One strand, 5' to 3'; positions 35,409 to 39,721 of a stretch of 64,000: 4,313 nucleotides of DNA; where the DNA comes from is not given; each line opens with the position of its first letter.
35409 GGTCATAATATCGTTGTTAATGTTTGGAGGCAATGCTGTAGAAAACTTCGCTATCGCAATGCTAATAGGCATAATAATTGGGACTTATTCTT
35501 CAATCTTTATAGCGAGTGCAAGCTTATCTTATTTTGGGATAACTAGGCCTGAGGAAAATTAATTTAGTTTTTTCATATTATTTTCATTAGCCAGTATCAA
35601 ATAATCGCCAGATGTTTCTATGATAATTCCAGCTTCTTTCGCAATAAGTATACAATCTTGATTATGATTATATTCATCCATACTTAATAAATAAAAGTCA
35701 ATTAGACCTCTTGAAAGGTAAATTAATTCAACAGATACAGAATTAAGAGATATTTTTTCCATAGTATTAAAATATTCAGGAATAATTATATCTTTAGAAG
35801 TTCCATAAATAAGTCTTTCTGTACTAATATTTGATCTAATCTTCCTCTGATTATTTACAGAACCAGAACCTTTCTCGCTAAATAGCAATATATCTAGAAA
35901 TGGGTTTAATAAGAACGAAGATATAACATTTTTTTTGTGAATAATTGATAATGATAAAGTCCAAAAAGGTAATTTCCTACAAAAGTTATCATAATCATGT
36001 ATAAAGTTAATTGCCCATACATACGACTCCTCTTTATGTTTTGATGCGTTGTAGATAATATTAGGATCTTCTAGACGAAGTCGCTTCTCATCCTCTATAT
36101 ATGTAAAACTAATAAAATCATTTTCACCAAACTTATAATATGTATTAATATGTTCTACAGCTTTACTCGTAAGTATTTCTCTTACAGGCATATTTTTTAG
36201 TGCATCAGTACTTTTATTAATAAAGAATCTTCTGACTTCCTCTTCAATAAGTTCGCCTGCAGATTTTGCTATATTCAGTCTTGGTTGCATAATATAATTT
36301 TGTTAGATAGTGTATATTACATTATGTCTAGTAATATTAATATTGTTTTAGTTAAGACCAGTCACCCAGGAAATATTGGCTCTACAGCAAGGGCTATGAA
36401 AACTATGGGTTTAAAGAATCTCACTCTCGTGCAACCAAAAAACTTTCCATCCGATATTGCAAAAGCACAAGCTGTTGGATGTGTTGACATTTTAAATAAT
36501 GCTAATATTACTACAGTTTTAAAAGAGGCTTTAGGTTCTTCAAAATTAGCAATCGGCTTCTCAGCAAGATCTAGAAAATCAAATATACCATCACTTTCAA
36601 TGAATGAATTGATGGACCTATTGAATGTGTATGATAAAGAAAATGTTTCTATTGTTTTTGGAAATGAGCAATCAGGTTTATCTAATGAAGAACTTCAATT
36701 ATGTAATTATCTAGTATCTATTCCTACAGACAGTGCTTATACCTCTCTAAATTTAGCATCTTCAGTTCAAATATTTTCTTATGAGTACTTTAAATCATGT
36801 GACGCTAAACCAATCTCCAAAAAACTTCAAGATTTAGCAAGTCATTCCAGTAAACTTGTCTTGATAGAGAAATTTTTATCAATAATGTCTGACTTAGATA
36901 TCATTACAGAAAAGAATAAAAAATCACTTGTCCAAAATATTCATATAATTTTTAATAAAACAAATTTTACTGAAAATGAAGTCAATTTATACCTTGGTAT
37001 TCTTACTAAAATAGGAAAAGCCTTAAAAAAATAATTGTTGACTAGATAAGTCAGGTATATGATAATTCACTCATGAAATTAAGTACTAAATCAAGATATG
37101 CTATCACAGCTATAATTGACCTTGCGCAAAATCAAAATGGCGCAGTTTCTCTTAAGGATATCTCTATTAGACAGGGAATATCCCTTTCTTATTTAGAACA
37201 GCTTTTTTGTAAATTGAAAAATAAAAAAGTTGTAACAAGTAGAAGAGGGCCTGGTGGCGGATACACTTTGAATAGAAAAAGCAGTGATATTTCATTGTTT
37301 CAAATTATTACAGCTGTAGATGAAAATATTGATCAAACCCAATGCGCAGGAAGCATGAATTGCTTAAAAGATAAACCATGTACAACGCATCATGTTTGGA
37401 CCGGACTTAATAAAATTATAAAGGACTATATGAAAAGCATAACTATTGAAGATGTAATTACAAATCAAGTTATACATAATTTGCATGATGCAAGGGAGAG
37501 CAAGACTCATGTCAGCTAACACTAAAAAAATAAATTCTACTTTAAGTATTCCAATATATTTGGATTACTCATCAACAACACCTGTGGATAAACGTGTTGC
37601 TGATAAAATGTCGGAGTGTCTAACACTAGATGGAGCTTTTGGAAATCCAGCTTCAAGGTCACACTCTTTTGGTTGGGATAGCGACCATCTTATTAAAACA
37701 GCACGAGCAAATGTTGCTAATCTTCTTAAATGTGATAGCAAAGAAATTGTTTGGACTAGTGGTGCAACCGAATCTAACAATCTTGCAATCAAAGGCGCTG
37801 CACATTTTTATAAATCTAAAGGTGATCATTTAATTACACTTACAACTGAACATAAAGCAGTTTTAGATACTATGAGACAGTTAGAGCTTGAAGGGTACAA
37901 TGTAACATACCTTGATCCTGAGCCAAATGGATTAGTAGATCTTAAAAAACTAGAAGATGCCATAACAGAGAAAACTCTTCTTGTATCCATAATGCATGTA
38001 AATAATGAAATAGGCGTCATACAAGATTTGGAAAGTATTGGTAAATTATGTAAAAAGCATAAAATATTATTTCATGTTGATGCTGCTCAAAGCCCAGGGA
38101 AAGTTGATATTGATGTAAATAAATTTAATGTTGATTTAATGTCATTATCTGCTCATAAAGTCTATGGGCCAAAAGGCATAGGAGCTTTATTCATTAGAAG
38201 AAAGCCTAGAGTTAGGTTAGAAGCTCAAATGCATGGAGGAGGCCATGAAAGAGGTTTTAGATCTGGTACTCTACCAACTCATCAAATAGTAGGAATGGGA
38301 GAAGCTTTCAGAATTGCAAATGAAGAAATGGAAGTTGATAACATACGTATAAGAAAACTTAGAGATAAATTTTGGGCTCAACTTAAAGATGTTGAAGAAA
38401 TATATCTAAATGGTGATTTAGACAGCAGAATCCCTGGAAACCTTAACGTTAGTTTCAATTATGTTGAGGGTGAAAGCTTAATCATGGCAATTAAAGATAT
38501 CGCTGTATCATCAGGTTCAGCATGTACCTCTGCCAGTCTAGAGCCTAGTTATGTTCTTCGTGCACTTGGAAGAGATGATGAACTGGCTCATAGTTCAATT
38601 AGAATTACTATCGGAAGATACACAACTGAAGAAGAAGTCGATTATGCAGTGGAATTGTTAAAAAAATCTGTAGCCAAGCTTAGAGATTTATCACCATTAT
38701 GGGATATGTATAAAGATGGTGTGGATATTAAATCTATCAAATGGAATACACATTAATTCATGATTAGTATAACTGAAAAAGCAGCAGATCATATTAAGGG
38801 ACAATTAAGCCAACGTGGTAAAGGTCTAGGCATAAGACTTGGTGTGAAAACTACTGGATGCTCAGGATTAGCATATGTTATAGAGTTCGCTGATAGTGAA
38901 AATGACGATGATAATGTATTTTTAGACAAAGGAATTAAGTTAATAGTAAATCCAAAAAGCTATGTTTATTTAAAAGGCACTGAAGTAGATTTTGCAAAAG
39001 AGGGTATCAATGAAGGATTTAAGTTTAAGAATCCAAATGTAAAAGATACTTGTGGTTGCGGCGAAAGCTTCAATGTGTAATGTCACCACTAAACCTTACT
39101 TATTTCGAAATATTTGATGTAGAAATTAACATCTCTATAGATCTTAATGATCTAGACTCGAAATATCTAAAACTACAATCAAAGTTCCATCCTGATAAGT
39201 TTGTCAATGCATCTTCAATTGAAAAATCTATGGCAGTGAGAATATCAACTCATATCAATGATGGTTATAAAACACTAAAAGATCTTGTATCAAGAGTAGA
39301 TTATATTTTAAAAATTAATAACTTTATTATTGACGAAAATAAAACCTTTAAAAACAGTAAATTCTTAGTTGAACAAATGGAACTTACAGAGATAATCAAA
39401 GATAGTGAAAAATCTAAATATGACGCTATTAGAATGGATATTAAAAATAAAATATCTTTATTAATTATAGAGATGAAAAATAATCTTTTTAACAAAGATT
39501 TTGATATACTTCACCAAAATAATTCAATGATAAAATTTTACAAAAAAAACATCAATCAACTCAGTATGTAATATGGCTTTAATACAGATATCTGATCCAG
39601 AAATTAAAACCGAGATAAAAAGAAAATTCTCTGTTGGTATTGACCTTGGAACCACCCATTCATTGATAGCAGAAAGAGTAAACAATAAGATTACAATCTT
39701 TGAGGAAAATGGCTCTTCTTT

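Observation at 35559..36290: SuhB homolog with a degenerate DPxDGT metal-binding motif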

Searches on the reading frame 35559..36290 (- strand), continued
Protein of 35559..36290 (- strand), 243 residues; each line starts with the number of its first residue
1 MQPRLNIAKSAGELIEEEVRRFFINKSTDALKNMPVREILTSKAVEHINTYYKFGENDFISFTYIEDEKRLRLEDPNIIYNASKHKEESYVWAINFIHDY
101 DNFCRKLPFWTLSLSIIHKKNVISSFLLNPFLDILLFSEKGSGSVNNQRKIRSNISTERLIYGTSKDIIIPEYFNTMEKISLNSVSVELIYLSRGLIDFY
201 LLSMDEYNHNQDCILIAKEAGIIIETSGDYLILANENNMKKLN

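Call 69: search_solved_structures(query=P0136, max_evalue=0.00001, show_alignments=2)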
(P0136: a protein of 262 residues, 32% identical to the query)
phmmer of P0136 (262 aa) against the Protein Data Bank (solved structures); distinct sequences matched with E-value up to 0.00001: 24.
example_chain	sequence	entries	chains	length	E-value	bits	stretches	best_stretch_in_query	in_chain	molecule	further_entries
3luz_A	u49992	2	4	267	4.1e-42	147.4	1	6-254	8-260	Extragenic suppressor protein suhB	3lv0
2p3n_A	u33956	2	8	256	3.4e-21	79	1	16-257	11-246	Inositol-1-monophosphatase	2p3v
2qfl_A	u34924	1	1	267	2.6e-19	72.8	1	9-226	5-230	Inositol-1-monophosphatase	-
6tqn_T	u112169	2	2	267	2.7e-19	72.7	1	9-226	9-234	Inositol monophosphatase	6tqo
6ib7_A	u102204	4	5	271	2.9e-19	72.6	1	9-226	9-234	Inositol-1-monophosphatase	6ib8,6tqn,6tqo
8wdq_A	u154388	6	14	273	2.1e-18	69.8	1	10-248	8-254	Nus factor SuhB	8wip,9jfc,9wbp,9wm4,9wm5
9j90_B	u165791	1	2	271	2.5e-18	69.6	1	14-248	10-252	Nus factor SuhB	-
2pcr_A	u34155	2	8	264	1.2e-17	67.4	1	4-230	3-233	Inositol-1-monophosphatase | Fructose-1,6-bisphosphatase/inositol-1-monophosphatase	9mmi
1xi6_A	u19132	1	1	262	7.2e-17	64.8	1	48-240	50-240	extragenic suppressor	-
1vdw_A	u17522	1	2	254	1.2e-16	64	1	15-240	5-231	hypothetical protein PH1897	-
2bji_A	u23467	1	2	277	5.5e-15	58.6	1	42-223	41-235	INOSITOL-1(OR 4)-MONOPHOSPHATASE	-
7vce_A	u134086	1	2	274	7e-15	58.3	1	42-224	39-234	Inositol monophosphatase 1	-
1awb_A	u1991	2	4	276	7.2e-15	58.2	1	42-224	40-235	MYO-INOSITOL MONOPHOSPHATASE | INOSITOL MONOPHOSPHATASE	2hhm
1ima_A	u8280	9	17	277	7.3e-15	58.2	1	42-224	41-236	INOSITOL MONOPHOSPHATASE | INOSITOL MONOPHOSPHATASE 1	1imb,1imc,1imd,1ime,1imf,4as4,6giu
6zk0_AAA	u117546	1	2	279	7.4e-15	58.2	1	42-224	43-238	Inositol monophosphatase 1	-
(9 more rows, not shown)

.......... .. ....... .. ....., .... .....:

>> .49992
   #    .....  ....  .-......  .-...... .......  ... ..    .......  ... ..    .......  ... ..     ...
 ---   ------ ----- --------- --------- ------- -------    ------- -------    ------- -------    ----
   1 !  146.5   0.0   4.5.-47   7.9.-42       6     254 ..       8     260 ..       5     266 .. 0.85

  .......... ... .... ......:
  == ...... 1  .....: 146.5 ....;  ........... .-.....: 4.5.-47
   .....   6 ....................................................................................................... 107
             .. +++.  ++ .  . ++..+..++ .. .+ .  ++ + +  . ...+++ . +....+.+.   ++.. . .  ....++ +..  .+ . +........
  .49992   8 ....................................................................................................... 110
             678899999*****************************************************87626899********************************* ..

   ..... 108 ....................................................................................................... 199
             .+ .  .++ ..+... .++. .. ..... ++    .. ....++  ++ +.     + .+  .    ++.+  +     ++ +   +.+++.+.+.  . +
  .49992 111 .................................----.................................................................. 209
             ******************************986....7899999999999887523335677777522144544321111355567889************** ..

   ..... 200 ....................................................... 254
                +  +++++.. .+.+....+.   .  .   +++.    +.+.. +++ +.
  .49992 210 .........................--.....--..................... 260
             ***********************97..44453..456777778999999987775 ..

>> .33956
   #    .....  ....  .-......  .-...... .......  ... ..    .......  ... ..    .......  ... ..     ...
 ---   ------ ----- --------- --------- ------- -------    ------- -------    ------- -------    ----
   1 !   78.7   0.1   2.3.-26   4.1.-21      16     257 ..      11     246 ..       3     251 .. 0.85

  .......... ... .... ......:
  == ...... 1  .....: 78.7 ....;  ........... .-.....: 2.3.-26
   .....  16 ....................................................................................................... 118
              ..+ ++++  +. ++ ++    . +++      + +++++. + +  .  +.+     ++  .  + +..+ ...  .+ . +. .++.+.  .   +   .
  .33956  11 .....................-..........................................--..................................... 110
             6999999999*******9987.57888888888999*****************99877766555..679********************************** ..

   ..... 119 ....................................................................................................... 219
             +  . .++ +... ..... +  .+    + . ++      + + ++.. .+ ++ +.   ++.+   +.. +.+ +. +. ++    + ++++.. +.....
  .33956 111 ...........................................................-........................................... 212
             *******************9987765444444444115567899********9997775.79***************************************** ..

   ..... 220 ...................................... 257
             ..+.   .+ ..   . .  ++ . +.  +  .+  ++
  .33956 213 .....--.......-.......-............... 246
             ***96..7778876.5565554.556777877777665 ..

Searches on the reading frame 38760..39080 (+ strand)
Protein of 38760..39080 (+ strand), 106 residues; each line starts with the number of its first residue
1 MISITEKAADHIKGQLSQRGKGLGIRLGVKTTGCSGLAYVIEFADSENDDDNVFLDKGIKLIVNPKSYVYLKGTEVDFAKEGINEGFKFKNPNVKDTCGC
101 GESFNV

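Call 46: search_protein_families(library=pfam, proteins=[window:38760-39080:+], max_evalue=0.00001)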
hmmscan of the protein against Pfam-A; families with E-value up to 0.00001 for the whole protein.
window:38760-39080:+ (106 aa): 1 family
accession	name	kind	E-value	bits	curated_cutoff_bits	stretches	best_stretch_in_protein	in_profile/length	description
PF01521.26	Fe-S_biosyn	-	2.1e-21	76.7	26.3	1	2-102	3-110/110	Iron-sulphur cluster biosynthesis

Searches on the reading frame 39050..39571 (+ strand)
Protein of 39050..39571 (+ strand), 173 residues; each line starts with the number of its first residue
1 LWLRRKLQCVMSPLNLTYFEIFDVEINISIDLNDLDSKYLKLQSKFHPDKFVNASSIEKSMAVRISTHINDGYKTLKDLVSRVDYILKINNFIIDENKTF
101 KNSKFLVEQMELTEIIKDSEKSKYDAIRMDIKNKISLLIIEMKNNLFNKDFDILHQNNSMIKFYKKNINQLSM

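Call 46: search_protein_families(library=pfam, proteins=[window:39050-39571:+], max_evalue=0.00001)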
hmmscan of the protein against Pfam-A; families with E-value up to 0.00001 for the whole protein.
window:39050-39571:+ (173 aa): 1 family
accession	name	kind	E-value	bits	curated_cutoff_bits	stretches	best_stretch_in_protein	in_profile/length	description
PF07743.18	HSCB_C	-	1.5e-06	28.9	22.1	0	102-170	2-72/74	HSCB C-terminal oligomerisation domain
